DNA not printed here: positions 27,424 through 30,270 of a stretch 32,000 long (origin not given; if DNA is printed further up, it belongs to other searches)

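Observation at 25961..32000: DISARM-class-1-like operon with DrmB (DUF1998) and DrmC (PLD) fused into one 849-aa protein and translationally coupled to the adenine methyltransferase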

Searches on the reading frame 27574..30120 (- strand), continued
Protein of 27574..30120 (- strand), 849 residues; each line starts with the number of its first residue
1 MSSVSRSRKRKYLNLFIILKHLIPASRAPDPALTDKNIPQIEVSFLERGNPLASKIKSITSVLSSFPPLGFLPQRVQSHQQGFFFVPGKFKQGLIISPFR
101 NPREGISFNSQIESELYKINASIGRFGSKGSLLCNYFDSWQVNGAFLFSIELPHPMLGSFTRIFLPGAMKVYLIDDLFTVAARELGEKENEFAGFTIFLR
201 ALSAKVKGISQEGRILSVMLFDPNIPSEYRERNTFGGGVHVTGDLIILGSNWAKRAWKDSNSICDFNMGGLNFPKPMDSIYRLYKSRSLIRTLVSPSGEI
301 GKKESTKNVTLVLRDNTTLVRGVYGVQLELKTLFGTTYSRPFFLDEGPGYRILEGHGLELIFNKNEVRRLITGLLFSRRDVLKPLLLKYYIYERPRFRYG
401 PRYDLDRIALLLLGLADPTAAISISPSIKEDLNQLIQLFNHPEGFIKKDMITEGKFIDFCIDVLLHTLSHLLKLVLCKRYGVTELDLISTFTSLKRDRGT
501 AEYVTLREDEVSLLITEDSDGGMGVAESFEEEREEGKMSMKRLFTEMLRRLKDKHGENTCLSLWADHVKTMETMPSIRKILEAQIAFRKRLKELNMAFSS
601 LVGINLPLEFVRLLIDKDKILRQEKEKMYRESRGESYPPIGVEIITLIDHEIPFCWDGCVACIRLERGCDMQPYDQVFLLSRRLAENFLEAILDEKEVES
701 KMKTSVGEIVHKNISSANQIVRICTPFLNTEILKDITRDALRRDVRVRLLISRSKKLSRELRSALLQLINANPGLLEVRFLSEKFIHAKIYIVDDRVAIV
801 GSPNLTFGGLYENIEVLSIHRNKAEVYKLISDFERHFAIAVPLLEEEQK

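Call 61: fold_search(model_id=the predicted structure, library=pdb)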
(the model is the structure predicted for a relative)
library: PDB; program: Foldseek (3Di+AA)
matches with E <= 10: 582; with E <= 0.001: 119
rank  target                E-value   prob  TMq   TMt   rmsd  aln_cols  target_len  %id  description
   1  6ehi_B                1.2e-07  1.00  0.16  0.78   3.4       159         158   16  NucT from Helicobacter pylori (released 2018-01-17)
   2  4urj_C                1.2e-07  1.00  0.15  0.70   4.1       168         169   18  Crystal structure of human BJ-TSA-9 (released 2014-10-01)
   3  4urj_A                1.3e-07  1.00  0.16  0.73   3.1       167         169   19  Crystal structure of human BJ-TSA-9 (released 2014-10-01)
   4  6ehi_A                1.6e-07  1.00  0.16  0.75   3.6       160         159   16  NucT from Helicobacter pylori (released 2018-01-17)
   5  4urj_B                1.8e-07  1.00  0.16  0.69   3.7       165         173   21  Crystal structure of human BJ-TSA-9 (released 2014-10-01)
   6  6ehi_D                3.3e-07  1.00  0.16  0.77   3.1       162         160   16  NucT from Helicobacter pylori (released 2018-01-17)
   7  4urj_D                5.5e-07  1.00  0.15  0.65   4.4       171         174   17  Crystal structure of human BJ-TSA-9 (released 2014-10-01)
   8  1byr                  1.1e-06  1.00  0.16  0.81   2.5       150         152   19  CRYSTAL STRUCTURE OF A PHOSPHOLIPASE D FAMILY MEMBER, NUC FROM SALMONELLA TYPHIMURIUM (released 1999-10-19)
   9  4gel_A                1.2e-06  1.00  0.15  0.62   3.8       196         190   19  Crystal structure of Zucchini (released 2012-10-17)
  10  7e0m_A                1.4e-06  1.00  0.16  0.33   3.8       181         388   17  Crystal structure of phospholipase D (released 2021-12-22)
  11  9fhk_A                1.7e-06  1.00  0.16  0.38   2.8       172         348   18  Structure of the F13 protein of Vaccinia virus (P21 crystal form) (released 2025-03-12)
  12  5bpi_D                1.8e-06  1.00  0.14  0.43  12.3       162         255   20  Structure of TrmBL2, an archaeal chromatin protein, shows a novel mode of DNA binding. (released 2015-09-02)
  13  9qqv                  2.9e-06  1.00  0.16  0.36   2.4       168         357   20  Structure of the F13 protein of Vaccinia virus in complex with G243-1720 (released 2025-12-24)
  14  9fhk_B                3.0e-06  1.00  0.16  0.38   2.4       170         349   18  Structure of the F13 protein of Vaccinia virus (P21 crystal form) (released 2025-03-12)
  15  5bpi_C                3.2e-06  1.00  0.14  0.43  12.4       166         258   17  Structure of TrmBL2, an archaeal chromatin protein, shows a novel mode of DNA binding. (released 2015-09-02)
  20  7clg_A                4.4e-06  1.00  0.16  0.16   2.8       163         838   23  Crystal structure of the ATP-dependent restriction endonuclease SauUSI (released 2021-01-20)
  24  7clg_B                5.6e-06  1.00  0.16  0.17   5.2       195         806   19  Crystal structure of the ATP-dependent restriction endonuclease SauUSI (released 2021-01-20)
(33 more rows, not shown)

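Call 67: search_solved_structures(query=L003:3697-6891:+, max_evalue=0.001)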
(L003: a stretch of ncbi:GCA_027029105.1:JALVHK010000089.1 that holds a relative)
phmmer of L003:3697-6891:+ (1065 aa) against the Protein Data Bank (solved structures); distinct sequences matched with E-value up to 0.001: 75 (the best 60 are shown).
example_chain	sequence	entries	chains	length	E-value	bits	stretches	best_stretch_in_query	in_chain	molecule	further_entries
6znp_A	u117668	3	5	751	1.9e-21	79.5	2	607-697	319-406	Uncharacterized ATP-dependent helicase YprA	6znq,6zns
5v9x_A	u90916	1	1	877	1.6e-16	63.2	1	611-689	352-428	ATP-dependent DNA helicase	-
7lhl_A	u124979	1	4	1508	1.2e-15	60.4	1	611-689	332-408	ATP-dependent DNA helicase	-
9tu7_Y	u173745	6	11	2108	8.5e-14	54.2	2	611-687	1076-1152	DEAD/DEAH box helicase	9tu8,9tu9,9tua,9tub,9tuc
5dtu_A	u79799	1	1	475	1e-08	37.4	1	608-703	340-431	Prp28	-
1hv8_A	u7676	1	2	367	7.9e-07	31.1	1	613-680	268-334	PUTATIVE ATP-DEPENDENT RNA HELICASE MJ0669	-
8tbx_A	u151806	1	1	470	8.8e-07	31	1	613-701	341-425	ATP-dependent RNA helicase DDX1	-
4nho_A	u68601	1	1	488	2e-06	29.8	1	612-693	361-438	Probable ATP-dependent RNA helicase DDX23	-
5lst_A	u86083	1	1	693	4.7e-06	28.6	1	614-680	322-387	ATP-dependent DNA helicase Q4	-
1fuk_A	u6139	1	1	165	5.1e-06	28.4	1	616-679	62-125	EUKARYOTIC INITIATION FACTOR 4A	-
4bru_A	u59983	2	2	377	5.8e-06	28.3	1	612-686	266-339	ATP-DEPENDENT RNA HELICASE DHH1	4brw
1s2m_A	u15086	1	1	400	6.7e-06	28.1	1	612-686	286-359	Putative ATP-dependent RNA helicase DHH1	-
3jcr_F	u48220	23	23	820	7.4e-06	27.9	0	612-693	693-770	hPrp28 | Probable ATP-dependent RNA helicase DDX23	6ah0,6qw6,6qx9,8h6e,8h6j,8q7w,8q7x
2zu6_A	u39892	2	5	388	8.9e-06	27.6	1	619-679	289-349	Eukaryotic initiation factor 4A-I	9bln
9dts_A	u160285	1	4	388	8.9e-06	27.6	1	619-679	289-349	Eukaryotic initiation factor 4A-I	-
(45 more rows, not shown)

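Call 68: search_protein_families(library=padloc, proteins=[L003:3697-6891:+, P0010, P0011, L007:2317-4749:+, L003:2176-3645:+, L008:3887-5320:+, L008:10271-11968:+], max_evalue=0.001)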
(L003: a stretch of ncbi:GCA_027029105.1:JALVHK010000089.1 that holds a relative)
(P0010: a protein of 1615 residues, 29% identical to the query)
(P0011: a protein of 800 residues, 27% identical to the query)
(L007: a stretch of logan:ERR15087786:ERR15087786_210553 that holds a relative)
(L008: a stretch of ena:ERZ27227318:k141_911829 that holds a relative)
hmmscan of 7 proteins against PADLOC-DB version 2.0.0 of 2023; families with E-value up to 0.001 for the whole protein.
L003:3697-6891:+ (1065 aa): 50 families (the best 25 are shown)
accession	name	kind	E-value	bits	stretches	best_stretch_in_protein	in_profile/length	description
PDLC02896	DpdJ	-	2.5e-50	169.2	2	145-439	145-430/1487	DpdJ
PDLC02570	DrmA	-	1e-32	111.4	3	149-364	158-369/851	DrmA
PDLC02569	DrmA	-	7.2e-29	98.2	3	147-360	388-592/1095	DrmA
PDLC02893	DpdJ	-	3.4e-24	82.8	1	185-439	188-441/876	DpdJ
PDLC00013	DruE1|DruE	-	5.7e-24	82.1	2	337-453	274-397/1776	SNF2 family N-terminal domain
PDLC03960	SngC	-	1.2e-23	81.7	2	608-682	290-368/720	-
PDLC00035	DruE3|DruE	-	4.2e-23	79.1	2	615-697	1040-1120/1460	SNF2 family N-terminal domain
PDLC02503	BrxHI|BrxHII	-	2.5e-22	77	1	606-701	271-362/698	BrxHI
PDLC02895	DpdJ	-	2.4e-20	69.1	2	181-440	866-1120/2112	DpdJ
PDLC00037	DruE3|DruE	-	3.3e-20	69.5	2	617-687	1039-1109/2055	SNF2 family N-terminal domain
PDLC02898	DpdJ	-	5.4e-20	69.7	1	185-437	188-439/506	DpdJ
PDLC00015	DruE2|DruE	-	7e-20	68.4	2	630-686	1165-1222/1887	SNF2 family N-terminal domain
PDLC00051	DruE4|DruE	-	7.8e-20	68.1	2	340-439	282-390/1829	SNF2 family N-terminal domain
PDLC00036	DruE3|DruE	-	1.1e-17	60.5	1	619-688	1034-1103/2023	SNF2 family N-terminal domain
PDLC00014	DruE2|DruE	-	8.6e-15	51.3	2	613-686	1182-1251/1928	SNF2 family N-terminal domain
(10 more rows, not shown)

P0010 (1615 aa): 75 families (the best 25 are shown)
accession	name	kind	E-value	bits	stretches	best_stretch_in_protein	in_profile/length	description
PDLC02896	DpdJ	-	9.2e-43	144.2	2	121-380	142-429/1487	DpdJ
PDLC02569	DrmA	-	1.2e-29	100.8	3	506-616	809-921/1095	DrmA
PDLC02570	DrmA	-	7.2e-27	92.1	3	501-602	558-653/851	DrmA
PDLC03960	SngC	-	7.5e-26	89.1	1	135-597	22-376/720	-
PDLC00037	DruE3|DruE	-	2.1e-25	86.7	2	509-578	1040-1109/2055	SNF2 family N-terminal domain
PDLC00036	DruE3|DruE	-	5.6e-25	84.7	2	142-364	97-286/2023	SNF2 family N-terminal domain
PDLC00035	DruE3|DruE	-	7.4e-24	81.5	2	510-579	1044-1113/1460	SNF2 family N-terminal domain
PDLC02503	BrxHI|BrxHII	-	1.6e-21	74.3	1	504-577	277-350/698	BrxHI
PDLC00013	DruE1|DruE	-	1.6e-21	74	2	255-369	247-374/1776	SNF2 family N-terminal domain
PDLC00015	DruE2|DruE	-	2.1e-20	70.1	2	529-578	1174-1223/1887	SNF2 family N-terminal domain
PDLC00014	DruE2|DruE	-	2.1e-18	63.2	2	531-577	1205-1251/1928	SNF2 family N-terminal domain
PDLC00051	DruE4|DruE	-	8.4e-18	61.3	2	283-373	280-382/1829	SNF2 family N-terminal domain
PDLC02893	DpdJ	-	1.6e-16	57.5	1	157-643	185-704/876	DpdJ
PDLC01196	Cas3d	-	7.6e-15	52.4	2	317-570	133-346/594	CAS-I-D; effector_G3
PDLC03928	PsyrT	-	2.2e-14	50.7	1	506-576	272-342/689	-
PDLC02614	DrmC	-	1.2e-11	42.6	1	1484-1598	30-142/153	DrmC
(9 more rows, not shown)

P0011 (800 aa): 25 families
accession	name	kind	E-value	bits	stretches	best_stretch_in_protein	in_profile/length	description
PDLC02614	DrmC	-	3.4e-13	47.7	1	663-778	30-143/153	DrmC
PDLC02591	DrmC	-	5e-09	33.7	1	733-784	199-250/260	DrmC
PDLC02901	DpdK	-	5.8e-09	33.9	1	707-786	91-170/173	DpdK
PDLC03924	MkoC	-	1.6e-08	31.1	1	663-775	1001-1123/1136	-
PDLC02707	PbeA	-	5.4e-08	29.9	1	663-786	56-198/672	PbeA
PDLC02607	DrmC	-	7e-08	30.1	1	732-785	201-254/265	DrmC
PDLC02585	DrmC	-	3e-07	28.3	1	728-787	188-247/253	DrmC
PDLC03829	ZacB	-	3.9e-07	27.3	1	674-773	234-339/586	-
PDLC02616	DrmC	-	5.8e-07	27.3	1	662-780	89-214/224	DrmC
PDLC02588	DrmC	-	5.9e-07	27.4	1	731-789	190-248/256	DrmC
PDLC02599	DrmC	-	7e-07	26.5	1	665-789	20-140/387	DrmC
PDLC02606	DrmC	-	1.3e-06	26.3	1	726-789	115-178/182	DrmC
PDLC03922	MkoB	-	4.6e-06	24.2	1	663-784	320-445/610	-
PDLC02587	DrmC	-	1.6e-05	22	1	728-784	199-255/267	DrmC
PDLC02704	PbeA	-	1.9e-05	21.3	1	673-786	65-196/682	PbeA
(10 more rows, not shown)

L007:2317-4749:+ (811 aa): 54 families (the best 25 are shown)
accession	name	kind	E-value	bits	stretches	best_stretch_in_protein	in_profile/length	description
PDLC02896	DpdJ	-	1.7e-49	166.5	2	121-404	131-430/1487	DpdJ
PDLC00036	DruE3|DruE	-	2e-32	109.3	2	152-387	96-286/2023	SNF2 family N-terminal domain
PDLC02569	DrmA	-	3.6e-30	102.5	3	535-600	813-879/1095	DrmA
PDLC00037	DruE3|DruE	-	1.2e-27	94.2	3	530-602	1036-1108/2055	SNF2 family N-terminal domain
PDLC00013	DruE1|DruE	-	2.8e-27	93.1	2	106-406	50-387/1776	SNF2 family N-terminal domain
PDLC02503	BrxHI|BrxHII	-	3.7e-26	89.6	1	526-599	274-347/698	BrxHI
PDLC02570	DrmA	-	5.8e-26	89.1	3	161-332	186-368/851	DrmA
PDLC00035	DruE3|DruE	-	8.6e-26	88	2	530-604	1039-1113/1460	SNF2 family N-terminal domain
PDLC03960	SngC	-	1.6e-25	88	1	143-617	19-371/720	-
PDLC02893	DpdJ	-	8.2e-25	84.9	1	162-629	180-666/876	DpdJ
PDLC00015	DruE2|DruE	-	1.4e-19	67.4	2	557-602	1177-1222/1887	SNF2 family N-terminal domain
PDLC00051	DruE4|DruE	-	5e-17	58.8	2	556-603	1130-1177/1829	SNF2 family N-terminal domain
PDLC02898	DpdJ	-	3e-15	54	1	161-411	179-449/506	DpdJ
PDLC00014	DruE2|DruE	-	1.1e-14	50.9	1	557-602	1206-1251/1928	SNF2 family N-terminal domain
PDLC03928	PsyrT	-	1.6e-14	51.2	1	530-597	271-338/689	-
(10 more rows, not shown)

L003:2176-3645:+ (490 aa): 0 families

L008:3887-5320:+ (478 aa): 0 families

L008:10271-11968:+ (566 aa): 35 families (the best 25 are shown)
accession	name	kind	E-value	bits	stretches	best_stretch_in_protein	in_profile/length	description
PDLC03319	MTase_II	-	4.5e-24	83.1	2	261-514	129-369/503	Type II methyltransferase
PDLC02541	PglX|PglXI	-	3.6e-17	59.8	1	72-539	182-594/919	PglXI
PDLC03367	MTase_II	-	1.4e-16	58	2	308-544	224-454/633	Type II methyltransferase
PDLC03239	MTase_II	-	1.6e-15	54.8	2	26-110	69-147/442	Type II methyltransferase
PDLC03312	MTase_II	-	3.6e-15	52.7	1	253-531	360-624/1344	Type II methyltransferase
PDLC03322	MTase_II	-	1.5e-13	48.4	1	32-118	42-127/446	Type II methyltransferase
PDLC04134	mad2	-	8.9e-13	45.9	2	394-543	328-427/492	mads_2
PDLC02189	DUF1156_MTase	-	5.3e-12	42.8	2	58-104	166-212/944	-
PDLC03299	MTase_II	-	6.4e-10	37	1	403-453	9-57/296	Type II methyltransferase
PDLC03380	MTase_II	-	6.5e-10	36.8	2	58-135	59-134/393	Type II methyltransferase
PDLC03224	MTase_II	-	1.8e-09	35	1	26-116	67-158/481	Type II methyltransferase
PDLC00661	HmaB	-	3.6e-09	33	1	47-97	131-179/973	DNA-adenine methylase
PDLC03265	MTase_II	-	7.9e-09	33.4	0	404-442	20-56/333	Type II methyltransferase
PDLC00660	HmaB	-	1.1e-08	31.4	1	59-97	142-180/967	DNA-adenine methylase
PDLC03387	MTase_II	-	3.5e-08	31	0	54-98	232-276/289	Type II methyltransferase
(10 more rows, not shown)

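Call 82: find_related_loci(query=A4, collection=genome_contigs, flank=10000)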
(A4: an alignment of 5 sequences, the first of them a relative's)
Query A4 (849 aa) in genome_contigs; peptide patterns used: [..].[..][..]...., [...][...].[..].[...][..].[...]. (x = any residue, [..] = any of these).
55 stretches matched a pattern; 3 encode a relative of the query (tblastn E <= 1e-3); 3 distinct loci.
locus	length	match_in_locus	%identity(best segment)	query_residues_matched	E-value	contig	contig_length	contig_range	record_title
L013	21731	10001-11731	26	279-841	8e-35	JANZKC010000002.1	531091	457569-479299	MAG: Candidatus Culexmicrobium cathedralense isolate GB-1867-005 Ga0190363_1000002, whole genome shotgun sequence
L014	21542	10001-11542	26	330-835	3e-38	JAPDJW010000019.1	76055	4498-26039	MAG: Thermoproteota archaeon isolate S9B7_HD70 c_000000000130, whole genome shotgun sequence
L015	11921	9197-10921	26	279-841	7e-28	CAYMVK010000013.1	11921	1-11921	MAG TPA_asm: Candidatus Woesearchaeota archaeon isolate SRP141552_co1_8 genome assembly, contig: NODE_2486_length_11921_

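Call 86: search_protein_families(library=pfam, proteins=[L013:3087-4451:+, L013:4489-6111:+, L013:6111-9233:+, L013:12179-13180:+, L014:2768-4198:-, L014:4393-5964:+, L014:11739-13202:+, L014:13224-14117:+, L015:2296-3660:+, L015:3665-5956:+], max_evalue=0.01)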
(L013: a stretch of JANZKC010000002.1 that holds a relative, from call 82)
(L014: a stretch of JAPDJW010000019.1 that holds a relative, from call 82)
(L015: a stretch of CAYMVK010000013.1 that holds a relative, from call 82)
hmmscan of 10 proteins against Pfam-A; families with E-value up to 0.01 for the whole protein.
L013:3087-4451:+ (455 aa): 5 families
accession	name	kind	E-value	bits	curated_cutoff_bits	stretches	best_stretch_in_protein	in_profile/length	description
PF01555.25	N6_N4_Mtase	-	4.5e-09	37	26.7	2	324-455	1-107/221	DNA methylase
PF03602.21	Cons_hypoth95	-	1.1e-05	25.6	24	1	33-89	32-89/182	Conserved hypothetical protein 95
PF01170.24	UPF0020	-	8e-05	22.9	22.3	1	34-117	20-89/197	RMKL-like, methyltransferase domain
PF13847.12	Methyltransf_31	-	0.006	16.7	27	0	310-418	61-128/145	Methyltransferase domain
PF02086.21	MethyltransfD12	-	0.0063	16.7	22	0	36-92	15-69/253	D12 class N6 adenine-specific DNA methyltransferase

L013:4489-6111:+ (541 aa): 0 families

L013:6111-9233:+ (1041 aa): 7 families
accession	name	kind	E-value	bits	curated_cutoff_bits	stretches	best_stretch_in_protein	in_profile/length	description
PF00271.37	Helicase_C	-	3.6e-15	56.6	23.5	1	676-750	33-108/110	Helicase conserved C-terminal domain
PF00270.35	DEAD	-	8e-15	55.4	26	1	198-259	18-74/167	DEAD/DEAH box helicase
PF04851.21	ResIII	-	4.4e-11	43.4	22.5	1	173-386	3-139/164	Type III restriction enzyme, res subunit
PF08271.17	Zn_Ribbon_TF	-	0.00075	19.4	29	1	305-329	2-27/43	TFIIB zinc-binding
PF22590.2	Cas3-like_C_2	-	0.0022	18.7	27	0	680-751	28-104/106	CRISPR-associated nuclease/helicase Cas3, C-terminal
PF03966.22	Trm112p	-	0.0038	17.6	22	1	304-331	8-35/40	Trm112p-like protein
PF13401.12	AAA_22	-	0.0053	17.5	27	0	359-391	70-100/130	AAA domain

L013:12179-13180:+ (334 aa): 1 family
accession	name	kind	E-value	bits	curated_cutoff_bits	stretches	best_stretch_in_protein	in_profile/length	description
PF00482.28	T2SSF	-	0.00031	21.2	25.2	1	119-240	2-121/125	Type II secretion system (T2SS), protein F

L014:2768-4198:- (477 aa): 1 family
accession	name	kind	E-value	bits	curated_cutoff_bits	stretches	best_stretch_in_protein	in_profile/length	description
PF18731.6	HEPN_Swt1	-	1.2e-09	38.9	27.5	1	346-467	6-114/115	Swt1-like HEPN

L014:4393-5964:+ (524 aa): 0 families

L014:11739-13202:+ (488 aa): 3 families
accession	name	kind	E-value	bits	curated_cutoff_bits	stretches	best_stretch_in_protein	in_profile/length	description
PF13401.12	AAA_22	-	0.00012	22.8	27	1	56-152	8-94/130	AAA domain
PF07693.20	KAP_NTPase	-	0.00035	20.4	20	1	47-102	13-69/293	KAP family P-loop domain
PF13191.12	AAA_16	-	0.006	17.5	32.6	0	38-134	8-124/167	AAA ATPase domain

L014:13224-14117:+ (298 aa): 0 families

L015:2296-3660:+ (455 aa): 4 families
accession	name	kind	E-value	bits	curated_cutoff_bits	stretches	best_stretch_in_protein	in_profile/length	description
PF01555.25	N6_N4_Mtase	-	1.2e-09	38.9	26.7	1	324-431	1-83/221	DNA methylase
PF03602.21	Cons_hypoth95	-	1.9e-06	28.1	24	1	31-85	30-85/182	Conserved hypothetical protein 95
PF02086.21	MethyltransfD12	-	0.00015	22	22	1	36-99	14-76/253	D12 class N6 adenine-specific DNA methyltransferase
PF01170.24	UPF0020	-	0.00091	19.4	22.3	0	306-338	106-136/197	RMKL-like, methyltransferase domain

L015:3665-5956:+ (764 aa): 0 families
